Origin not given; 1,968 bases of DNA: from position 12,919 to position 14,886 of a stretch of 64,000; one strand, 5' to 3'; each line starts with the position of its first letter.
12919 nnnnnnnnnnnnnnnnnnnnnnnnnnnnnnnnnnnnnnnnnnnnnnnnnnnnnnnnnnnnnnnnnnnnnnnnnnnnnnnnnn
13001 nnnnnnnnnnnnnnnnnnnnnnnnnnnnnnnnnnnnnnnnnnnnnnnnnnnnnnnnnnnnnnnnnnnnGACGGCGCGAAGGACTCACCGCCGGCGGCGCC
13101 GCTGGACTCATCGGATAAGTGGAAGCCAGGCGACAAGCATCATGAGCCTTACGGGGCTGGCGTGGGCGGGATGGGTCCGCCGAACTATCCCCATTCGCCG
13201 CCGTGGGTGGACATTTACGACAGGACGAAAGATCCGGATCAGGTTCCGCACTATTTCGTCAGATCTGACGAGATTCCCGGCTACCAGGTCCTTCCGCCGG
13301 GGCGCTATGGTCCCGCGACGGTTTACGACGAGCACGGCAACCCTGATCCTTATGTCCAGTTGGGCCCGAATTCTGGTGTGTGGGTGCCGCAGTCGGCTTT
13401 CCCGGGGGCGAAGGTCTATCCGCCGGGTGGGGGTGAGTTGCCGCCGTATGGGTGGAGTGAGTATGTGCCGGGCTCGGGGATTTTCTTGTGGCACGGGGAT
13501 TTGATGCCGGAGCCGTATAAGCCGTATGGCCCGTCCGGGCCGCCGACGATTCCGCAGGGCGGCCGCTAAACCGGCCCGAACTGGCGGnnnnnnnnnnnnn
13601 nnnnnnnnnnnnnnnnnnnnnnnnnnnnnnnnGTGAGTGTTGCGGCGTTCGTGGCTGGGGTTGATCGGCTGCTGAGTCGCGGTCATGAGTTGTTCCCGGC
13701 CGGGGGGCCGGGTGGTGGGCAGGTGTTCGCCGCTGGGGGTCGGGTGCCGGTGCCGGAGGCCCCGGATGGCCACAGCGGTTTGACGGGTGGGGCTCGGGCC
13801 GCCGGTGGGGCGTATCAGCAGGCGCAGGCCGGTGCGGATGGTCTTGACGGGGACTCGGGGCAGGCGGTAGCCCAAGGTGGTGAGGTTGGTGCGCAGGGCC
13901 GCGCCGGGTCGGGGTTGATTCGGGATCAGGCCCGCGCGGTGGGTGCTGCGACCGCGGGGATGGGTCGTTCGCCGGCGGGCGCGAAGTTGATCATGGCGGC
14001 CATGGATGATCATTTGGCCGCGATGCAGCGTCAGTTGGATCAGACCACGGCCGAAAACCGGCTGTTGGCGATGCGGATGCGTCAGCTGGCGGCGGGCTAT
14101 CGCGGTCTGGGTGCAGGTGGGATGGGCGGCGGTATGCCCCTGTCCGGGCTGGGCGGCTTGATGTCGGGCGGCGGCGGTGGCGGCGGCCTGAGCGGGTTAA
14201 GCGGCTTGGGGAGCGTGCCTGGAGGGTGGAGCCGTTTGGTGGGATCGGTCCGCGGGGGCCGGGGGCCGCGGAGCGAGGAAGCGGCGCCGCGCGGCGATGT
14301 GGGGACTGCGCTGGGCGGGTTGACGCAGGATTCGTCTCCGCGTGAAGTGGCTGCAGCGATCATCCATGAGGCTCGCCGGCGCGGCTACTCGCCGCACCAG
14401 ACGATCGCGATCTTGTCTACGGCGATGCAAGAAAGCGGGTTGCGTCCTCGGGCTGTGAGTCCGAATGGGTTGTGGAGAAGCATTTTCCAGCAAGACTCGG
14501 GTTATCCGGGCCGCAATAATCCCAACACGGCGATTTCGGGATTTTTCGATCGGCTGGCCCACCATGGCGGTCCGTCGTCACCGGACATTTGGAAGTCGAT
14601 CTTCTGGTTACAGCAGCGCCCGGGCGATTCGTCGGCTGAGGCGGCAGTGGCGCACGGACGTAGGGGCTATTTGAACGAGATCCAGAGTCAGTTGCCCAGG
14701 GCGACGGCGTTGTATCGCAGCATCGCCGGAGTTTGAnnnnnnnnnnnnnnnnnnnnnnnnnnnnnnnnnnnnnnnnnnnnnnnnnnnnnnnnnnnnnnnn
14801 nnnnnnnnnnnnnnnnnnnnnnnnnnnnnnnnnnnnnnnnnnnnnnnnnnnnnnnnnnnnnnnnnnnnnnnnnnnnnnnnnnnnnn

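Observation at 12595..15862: Tandem trio of modular proteins upstream of eccB: one shared N-terminal domain, three different C-terminal modules including two cell-wall hydrolases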

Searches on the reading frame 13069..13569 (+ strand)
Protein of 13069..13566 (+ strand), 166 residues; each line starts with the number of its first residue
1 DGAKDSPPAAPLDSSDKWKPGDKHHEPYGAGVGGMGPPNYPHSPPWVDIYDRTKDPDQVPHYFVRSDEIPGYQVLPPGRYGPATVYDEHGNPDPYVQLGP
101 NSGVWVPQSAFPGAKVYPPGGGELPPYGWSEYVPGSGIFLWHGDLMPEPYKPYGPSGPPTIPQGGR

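Call 25: search_solved_structures(query=window:13069-13566:+, max_evalue=10, show_alignments=1)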
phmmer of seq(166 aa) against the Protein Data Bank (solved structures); distinct sequences matched with E-value up to 10: 5.
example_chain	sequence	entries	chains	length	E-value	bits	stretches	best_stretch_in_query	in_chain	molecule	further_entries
7vgs_C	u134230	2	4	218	0.77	13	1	41-128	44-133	YN7717_9 Fab light chain | Fab-B light chain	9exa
8w2e_C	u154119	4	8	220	0.78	12.9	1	41-128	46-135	Fab B Heavy Chain | FAb B light chain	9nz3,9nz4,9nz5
5vxr_L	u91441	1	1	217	0.82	12.9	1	41-128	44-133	MAb24 Variable Light Chain,MAb24 Variable Light Chain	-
9ctu_C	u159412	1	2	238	0.93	12.7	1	41-128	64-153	short conformation Fab light chain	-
9pru_A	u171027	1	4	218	0.98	12.6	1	41-128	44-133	3G8 Fab light chain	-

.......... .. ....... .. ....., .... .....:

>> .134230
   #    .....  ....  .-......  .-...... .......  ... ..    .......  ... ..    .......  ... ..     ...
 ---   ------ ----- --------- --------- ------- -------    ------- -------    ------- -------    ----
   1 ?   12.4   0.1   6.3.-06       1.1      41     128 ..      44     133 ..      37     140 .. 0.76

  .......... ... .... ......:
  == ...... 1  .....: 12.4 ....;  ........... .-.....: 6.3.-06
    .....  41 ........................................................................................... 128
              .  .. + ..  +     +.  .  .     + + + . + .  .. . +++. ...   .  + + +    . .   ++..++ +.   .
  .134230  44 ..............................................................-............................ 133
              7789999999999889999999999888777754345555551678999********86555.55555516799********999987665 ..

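Call 52: find_homologous_proteins(query=window:13069-13566:+, max_evalue=0.001)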
Query seq(166 aa) (166 aa): 23 proteins with E <= 0.001 among 46 candidates.
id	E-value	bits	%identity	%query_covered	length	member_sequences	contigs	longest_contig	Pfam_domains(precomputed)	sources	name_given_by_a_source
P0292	4.5e-84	300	82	98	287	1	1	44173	-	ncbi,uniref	ncbi:hypothetical protein SKC41_30515 [Mycobacterium sp. 050128]|uniref:hypothetical protein n=1 Tax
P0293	1.4e-83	298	81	98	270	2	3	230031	-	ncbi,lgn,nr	ncbi:hypothetical protein BN1232_06327 [Mycobacterium lentiflavum]|nr:hypothetical protein BN1232_06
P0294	1.9e-83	298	83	99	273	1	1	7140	-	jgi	jgi:hypothetical protein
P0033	1.9e-79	285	80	98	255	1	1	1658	-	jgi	jgi:hypothetical protein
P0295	5.2e-69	250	71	97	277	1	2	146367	-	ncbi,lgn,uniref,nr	ncbi:type VII secretion target [Mycobacterium xenopi]|uniref:type VII secretion target n=1 Tax=Mycob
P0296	3.1e-64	235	71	97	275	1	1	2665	PF10824.15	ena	-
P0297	1.6e-63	232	70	98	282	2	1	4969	PF10774.16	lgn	-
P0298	2.0e-63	232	71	90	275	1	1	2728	PF10774.16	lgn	-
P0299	3.7e-60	222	67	96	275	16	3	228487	PF10824.15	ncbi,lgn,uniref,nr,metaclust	ncbi:hypothetical protein K883_05340 [Mycobacterium sp. TKK-01-0059]|uniref:type VII secretion targe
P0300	2.7e-52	196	69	80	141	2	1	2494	-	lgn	-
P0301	6.0e-52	195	71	77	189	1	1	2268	-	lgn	-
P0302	2.9e-47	179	58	98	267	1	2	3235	PF10824.15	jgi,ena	-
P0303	9.0e-47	178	68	75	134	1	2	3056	-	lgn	-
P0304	1.5e-45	174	60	91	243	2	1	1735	-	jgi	jgi:hypothetical protein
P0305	2.8e-45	173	64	81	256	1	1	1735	PF10824.15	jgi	jgi:hypothetical protein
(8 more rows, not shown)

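Call 74: predict_structure(alignment_id=A7)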
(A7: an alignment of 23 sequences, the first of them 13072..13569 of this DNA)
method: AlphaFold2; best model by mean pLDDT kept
length: 165 residues; sequences in the alignment: 23
mean_pLDDT: 75.3   pTM: 0.72
mean pLDDT of the five models: 75.3, 72.3, 71.3, 70.5, 45.9
residues with pLDDT >= 90: 27; 70-90: 88; 50-70: 28; < 50: 22
segments of 3 or more residues with pLDDT < 50: 1-15, 150-154
pLDDT, mean of each block of 10 residues (from residue 1): 36 52 78 72 85 89 86 90 85 91 91 78 77 87 66 54 51
secondary structure, 60 per line:
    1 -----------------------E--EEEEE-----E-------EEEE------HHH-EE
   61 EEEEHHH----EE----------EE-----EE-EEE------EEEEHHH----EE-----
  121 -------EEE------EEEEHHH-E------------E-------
elements in order: E27-31 E45-48 E59-64 E94-96 E103-106 E128-130 E137-140

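Call 89: search_protein_families(library=ncbifam, proteins=[P0295], max_evalue=0.1)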
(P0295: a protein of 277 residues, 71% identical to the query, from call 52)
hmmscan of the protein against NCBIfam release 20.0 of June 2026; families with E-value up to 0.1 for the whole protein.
P0295 (277 aa): 0 families

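Call 106: find_encoding_contigs(protein=P0299, flank=10000, max_places=2)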
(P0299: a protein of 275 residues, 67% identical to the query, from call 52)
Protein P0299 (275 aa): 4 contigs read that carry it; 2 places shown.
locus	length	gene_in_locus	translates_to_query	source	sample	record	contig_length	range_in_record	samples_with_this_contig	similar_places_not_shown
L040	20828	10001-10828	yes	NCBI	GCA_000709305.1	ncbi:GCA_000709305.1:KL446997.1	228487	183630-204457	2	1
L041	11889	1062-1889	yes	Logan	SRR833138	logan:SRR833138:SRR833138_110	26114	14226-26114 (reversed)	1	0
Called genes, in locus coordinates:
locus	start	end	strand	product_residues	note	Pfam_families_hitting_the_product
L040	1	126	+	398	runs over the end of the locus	PF10824:T7SS_ESX_EspC (weak), PF00648:Peptidase_C2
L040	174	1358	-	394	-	PF01385:OrfB_IS605, PF07282:Cas12f1-like_TNB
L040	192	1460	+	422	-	-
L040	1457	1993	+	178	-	-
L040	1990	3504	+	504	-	-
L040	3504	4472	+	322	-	-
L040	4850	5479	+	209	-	PF02661:Fic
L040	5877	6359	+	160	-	-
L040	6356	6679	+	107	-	PF02452:PemK_toxin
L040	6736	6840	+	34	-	-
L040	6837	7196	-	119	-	-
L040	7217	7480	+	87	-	PF07704:PSK_trans_fac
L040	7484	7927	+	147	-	PF01850:PIN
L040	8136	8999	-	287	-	-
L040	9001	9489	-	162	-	-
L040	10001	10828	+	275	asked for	PF10824:T7SS_ESX_EspC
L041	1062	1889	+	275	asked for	PF10824:T7SS_ESX_EspC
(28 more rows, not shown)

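Call 107: find_encoding_contigs(protein=P0295, flank=10000, max_places=1)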
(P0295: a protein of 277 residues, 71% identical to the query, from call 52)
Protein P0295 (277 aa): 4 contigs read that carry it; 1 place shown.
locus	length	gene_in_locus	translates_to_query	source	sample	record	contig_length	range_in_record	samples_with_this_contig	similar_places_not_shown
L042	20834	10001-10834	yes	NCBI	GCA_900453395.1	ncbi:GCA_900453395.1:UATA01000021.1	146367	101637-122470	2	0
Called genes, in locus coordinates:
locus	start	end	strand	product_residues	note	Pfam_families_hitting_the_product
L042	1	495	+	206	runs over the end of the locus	-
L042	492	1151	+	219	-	-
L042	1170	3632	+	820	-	PF27215:EspK_C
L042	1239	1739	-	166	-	-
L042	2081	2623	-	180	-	-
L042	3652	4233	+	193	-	-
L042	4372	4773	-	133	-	PF01850:PIN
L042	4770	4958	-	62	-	-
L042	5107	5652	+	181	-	-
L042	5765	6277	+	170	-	PF10824:T7SS_ESX_EspC (weak)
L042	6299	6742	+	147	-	-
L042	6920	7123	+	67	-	-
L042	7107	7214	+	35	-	-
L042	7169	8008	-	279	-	PF13276:HTH_21, PF00665:rve, PF13683:rve_3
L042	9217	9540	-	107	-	PF02452:PemK_toxin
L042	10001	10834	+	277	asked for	-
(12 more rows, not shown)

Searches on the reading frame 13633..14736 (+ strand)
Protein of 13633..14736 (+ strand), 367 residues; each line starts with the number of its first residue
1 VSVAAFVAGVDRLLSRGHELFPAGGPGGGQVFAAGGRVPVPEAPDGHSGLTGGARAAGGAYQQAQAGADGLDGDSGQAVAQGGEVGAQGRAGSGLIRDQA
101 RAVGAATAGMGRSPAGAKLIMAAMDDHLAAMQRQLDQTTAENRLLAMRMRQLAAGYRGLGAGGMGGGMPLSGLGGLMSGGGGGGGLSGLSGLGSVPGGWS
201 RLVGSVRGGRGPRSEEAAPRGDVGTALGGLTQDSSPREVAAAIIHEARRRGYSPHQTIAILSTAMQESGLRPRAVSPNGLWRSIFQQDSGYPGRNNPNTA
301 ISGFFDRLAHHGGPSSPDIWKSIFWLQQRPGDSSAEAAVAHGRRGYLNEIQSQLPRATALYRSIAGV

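Call 3: search_protein_families(library=pfam, proteins=[window:13633-14736:+], max_evalue=1)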
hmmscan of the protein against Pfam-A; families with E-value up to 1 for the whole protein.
window:13633-14736:+ (367 aa): 2 families
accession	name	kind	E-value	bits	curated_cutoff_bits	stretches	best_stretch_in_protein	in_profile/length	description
PF18013.6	Phage_lysozyme2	-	0.023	15.3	28.2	1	239-277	2-40/140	Phage tail lysozyme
PF04102.17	SlyX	-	0.25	12.4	30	1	123-155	21-53/67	SlyX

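Call 4: search_protein_families(library=ncbifam, proteins=[window:13633-14736:+], max_evalue=1)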
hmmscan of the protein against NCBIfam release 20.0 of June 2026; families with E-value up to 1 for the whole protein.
window:13633-14736:+ (367 aa): 0 families

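Call 33: search_protein_families(library=pfam, alignment_id=A3, max_evalue=0.01)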
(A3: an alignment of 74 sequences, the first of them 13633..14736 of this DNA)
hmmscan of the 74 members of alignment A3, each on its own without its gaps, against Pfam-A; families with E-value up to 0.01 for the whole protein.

A. member 1, window:13633-14736:+ (367 aa): 0 families

B. families by the number of members that match (of 74 scanned): 13 families
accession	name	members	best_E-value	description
PF00877.26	NLPC_P60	4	3.4e-22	NlpC/P60 family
PF10774.15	DUF4226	4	6e-07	Domain of unknown function (DUF4226)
PF18013.6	Phage_lysozyme2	4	3e-05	Phage tail lysozyme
PF06259.18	Abhydrolase_8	1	2.6e-05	Alpha/beta hydrolase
PF01464.25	SLT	1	7.9e-05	Transglycosylase SLT domain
PF05708.18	Peptidase_C92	1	0.00094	Permuted papain-like amidase enzyme, YaeF/YiiX, C92 family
PF10721.14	DUF2514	1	0.0024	Protein of unknown function (DUF2514)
PF11333.13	DUF3135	1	0.003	Protein of unknown function (DUF3135)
PF17398.7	NolB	1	0.0039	Nodulation protein NolB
PF04102.17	SlyX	1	0.0048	SlyX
PF19939.4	DUF6401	1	0.0068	Family of unknown function (DUF6401)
PF20005.5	fvmX7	1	0.0076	FtsH ternary system domain X7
PF24901.1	HTH_MCM7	1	0.0082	DNA replication licensing factor MCM7, winged helix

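Call 50: predict_structure(alignment_id=A3)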
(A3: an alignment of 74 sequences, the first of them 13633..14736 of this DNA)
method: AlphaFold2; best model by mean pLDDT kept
length: 367 residues; sequences in the alignment: 74
mean_pLDDT: 81.0   pTM: 0.51
mean pLDDT of the five models: 81.0, 80.6, 80.0, 79.5, 79.3
residues with pLDDT >= 90: 198; 70-90: 99; 50-70: 16; < 50: 54
segments of 3 or more residues with pLDDT < 50: 170-221
pLDDT, mean of each block of 10 residues (from residue 1): 95 98 79 81 91 90 91 90 92 96 94 95 94 91 90 91 61 43 37 32 32 39 63 93 95 96 94 80 72 86 92 91 85 82 85 94 89
secondary structure, 60 per line:
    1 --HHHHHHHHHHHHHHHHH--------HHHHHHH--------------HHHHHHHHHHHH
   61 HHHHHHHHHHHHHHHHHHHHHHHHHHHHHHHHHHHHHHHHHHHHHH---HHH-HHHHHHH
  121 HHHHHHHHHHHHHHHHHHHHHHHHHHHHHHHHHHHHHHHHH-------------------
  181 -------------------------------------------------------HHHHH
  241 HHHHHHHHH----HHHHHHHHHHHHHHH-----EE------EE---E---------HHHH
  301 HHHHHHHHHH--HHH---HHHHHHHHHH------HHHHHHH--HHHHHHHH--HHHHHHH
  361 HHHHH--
elements in order: H3-19 H28-34 H49-106 H114-161 H236-249 H254-268 H297-310 H319-328 H335-341 H344-351 H354-365

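Call 97: fold_search(model_id=the predicted structure, library=pdb)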
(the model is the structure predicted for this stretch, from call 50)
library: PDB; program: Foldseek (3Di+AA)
matches with E <= 10: 39; with E <= 0.001: 0
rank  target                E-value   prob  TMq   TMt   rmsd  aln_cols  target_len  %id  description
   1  3csq_A                1.4e+00  0.66  0.23  0.25   5.9       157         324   10  Crystal and cryoEM structural studies of a cell wall degrading enzyme in the bacteriophage phi29 tail (released 2008-07-01)
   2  3dyj_A                2.9e+00  0.06  0.16  0.17  26.7       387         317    9  Crystal Structure of the R11R12 Domains of Talin (released 2009-01-27)
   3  1i49_A                3.2e+00  0.15  0.19  0.30  18.8       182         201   10  CRYSTAL STRUCTURE ANALYSIS OF ARFAPTIN (released 2001-05-16)
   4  1i4d_A                3.2e+00  0.14  0.18  0.30  18.8       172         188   11  CRYSTAL STRUCTURE ANALYSIS OF RAC1-GDP COMPLEXED WITH ARFAPTIN (P21) (released 2001-05-16)
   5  1i4d_B                3.3e+00  0.08  0.13  0.22  18.4       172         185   12  CRYSTAL STRUCTURE ANALYSIS OF RAC1-GDP COMPLEXED WITH ARFAPTIN (P21) (released 2001-05-16)
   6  5j0l_B                3.5e+00  0.57  0.22  0.60  12.1       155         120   12  De novo design of protein homo-oligomers with modular hydrogen bond network-mediated specificity (released 2016-07-06)
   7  4dcn_D                3.5e+00  0.11  0.16  0.25  19.2       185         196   11  Crystal Structure Analysis of the Arfaptin2 BAR domain in Complex with ARL1 (released 2012-06-13)
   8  5jdo_A                3.8e+00  0.15  0.21  0.27  20.0       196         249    9  T. congolense haptoglobin-haemoglobin receptor in complex with haemoglobin (released 2016-04-27)
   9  4nqi_D                3.8e+00  0.14  0.18  0.26  22.9       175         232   11  Structure of the N-terminal I-BAR domain (1-259) of D.Discoideum IBARa (released 2014-02-05)
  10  4nqi_B                4.4e+00  0.08  0.13  0.21  22.0       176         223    9  Structure of the N-terminal I-BAR domain (1-259) of D.Discoideum IBARa (released 2014-02-05)
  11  4dcn_C                5.3e+00  0.09  0.18  0.27  19.2       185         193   11  Crystal Structure Analysis of the Arfaptin2 BAR domain in Complex with ARL1 (released 2012-06-13)
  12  1x04                  5.3e+00  0.08  0.15  0.25  16.2       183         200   12  Crystal structure of endophilin BAR domain (mutant) (released 2006-05-02)
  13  8ceg_B                5.6e+00  0.11  0.21  0.31  17.5       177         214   11  BAR domain protein FAM92A1 essential for mitochondrial membrane remodeling (released 2024-02-21)
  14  3plt_A                5.6e+00  0.07  0.14  0.22  16.3       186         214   11  Crystal structure of Lsp1 from Saccharomyces cerevisiae (released 2011-06-22)
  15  6tgz                  5.9e+00  0.11  0.21  0.22  21.2       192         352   17  IE1 from human cytomegalovirus (released 2020-11-25)
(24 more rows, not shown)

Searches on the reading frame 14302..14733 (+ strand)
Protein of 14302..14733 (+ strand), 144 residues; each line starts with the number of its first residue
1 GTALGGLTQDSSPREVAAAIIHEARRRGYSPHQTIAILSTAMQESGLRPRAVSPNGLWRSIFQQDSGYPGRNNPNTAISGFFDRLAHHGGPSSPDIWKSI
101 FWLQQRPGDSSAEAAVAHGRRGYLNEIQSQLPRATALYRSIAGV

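Call 24: search_solved_structures(query=window:14302-14733:+, max_evalue=10, show_alignments=2)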
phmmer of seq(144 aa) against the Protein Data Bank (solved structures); distinct sequences matched with E-value up to 10: 5.
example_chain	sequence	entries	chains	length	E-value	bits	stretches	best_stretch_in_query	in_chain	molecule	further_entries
2mog_A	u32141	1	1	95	0.39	14.5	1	69-143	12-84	Bacterial Ig-like domain, group 2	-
2mqg_A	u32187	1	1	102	0.46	14.3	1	69-143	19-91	LigB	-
8b2e_A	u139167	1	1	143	0.61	13.9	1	15-51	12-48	Muramidase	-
8hfm_A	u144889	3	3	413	0.98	13.2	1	56-126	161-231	L-cysteine:1D-myo-inositol 2-amino-2-deoxy-alpha-D-glucopyranoside ligase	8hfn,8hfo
3c8z_A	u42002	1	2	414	0.99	13.2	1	56-126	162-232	Cysteinyl-tRNA synthetase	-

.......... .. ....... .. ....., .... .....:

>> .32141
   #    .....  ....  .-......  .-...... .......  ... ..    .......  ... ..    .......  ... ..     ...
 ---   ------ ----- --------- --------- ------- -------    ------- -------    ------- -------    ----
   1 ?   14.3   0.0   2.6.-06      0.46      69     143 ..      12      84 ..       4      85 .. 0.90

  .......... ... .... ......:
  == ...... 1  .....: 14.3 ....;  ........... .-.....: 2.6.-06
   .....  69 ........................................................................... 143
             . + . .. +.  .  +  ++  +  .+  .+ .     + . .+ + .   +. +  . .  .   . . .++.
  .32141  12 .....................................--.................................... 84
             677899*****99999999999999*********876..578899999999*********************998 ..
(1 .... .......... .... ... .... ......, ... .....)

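Call 49: find_homologous_proteins(query=window:14302-14733:+, max_evalue=0.001)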
Query seq(144 aa) (144 aa): 121 proteins with E <= 0.001 among 197 candidates; the best 120 are listed.
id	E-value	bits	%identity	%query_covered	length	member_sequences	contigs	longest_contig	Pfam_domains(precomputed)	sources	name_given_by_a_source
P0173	1.1e-82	294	92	100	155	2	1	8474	-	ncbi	ncbi:hypothetical protein MOKP64_49550 [Mycobacterium avium subsp. hominissuis]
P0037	7.7e-81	288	91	100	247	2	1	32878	-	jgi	jgi:hypothetical protein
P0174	1.4e-73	264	83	100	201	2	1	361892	-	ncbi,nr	ncbi:hypothetical protein [Mycobacterium lentiflavum]|nr:hypothetical protein [Mycobacterium lentifl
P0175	3.6e-72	259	82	100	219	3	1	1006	-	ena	-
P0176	2.1e-71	257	83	98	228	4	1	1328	-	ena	-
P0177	3.2e-71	256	81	100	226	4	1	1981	-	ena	-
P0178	1.3e-69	251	80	100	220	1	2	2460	-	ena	-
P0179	6.0e-69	249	82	96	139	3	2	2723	-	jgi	jgi:hypothetical protein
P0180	2.4e-68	247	80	99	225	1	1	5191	-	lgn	-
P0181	1.0e-65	239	77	99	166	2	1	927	-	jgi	jgi:hypothetical protein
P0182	2.7e-64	234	84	87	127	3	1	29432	-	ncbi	ncbi:hypothetical protein [Mycobacterium haemophilum]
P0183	4.5e-64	233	77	99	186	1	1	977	-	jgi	jgi:hypothetical protein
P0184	3.7e-63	230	76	98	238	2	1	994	-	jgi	jgi:hypothetical protein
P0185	1.5e-62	228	75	99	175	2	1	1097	-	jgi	jgi:hypothetical protein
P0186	7.2e-62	226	74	98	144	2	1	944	-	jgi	jgi:hypothetical protein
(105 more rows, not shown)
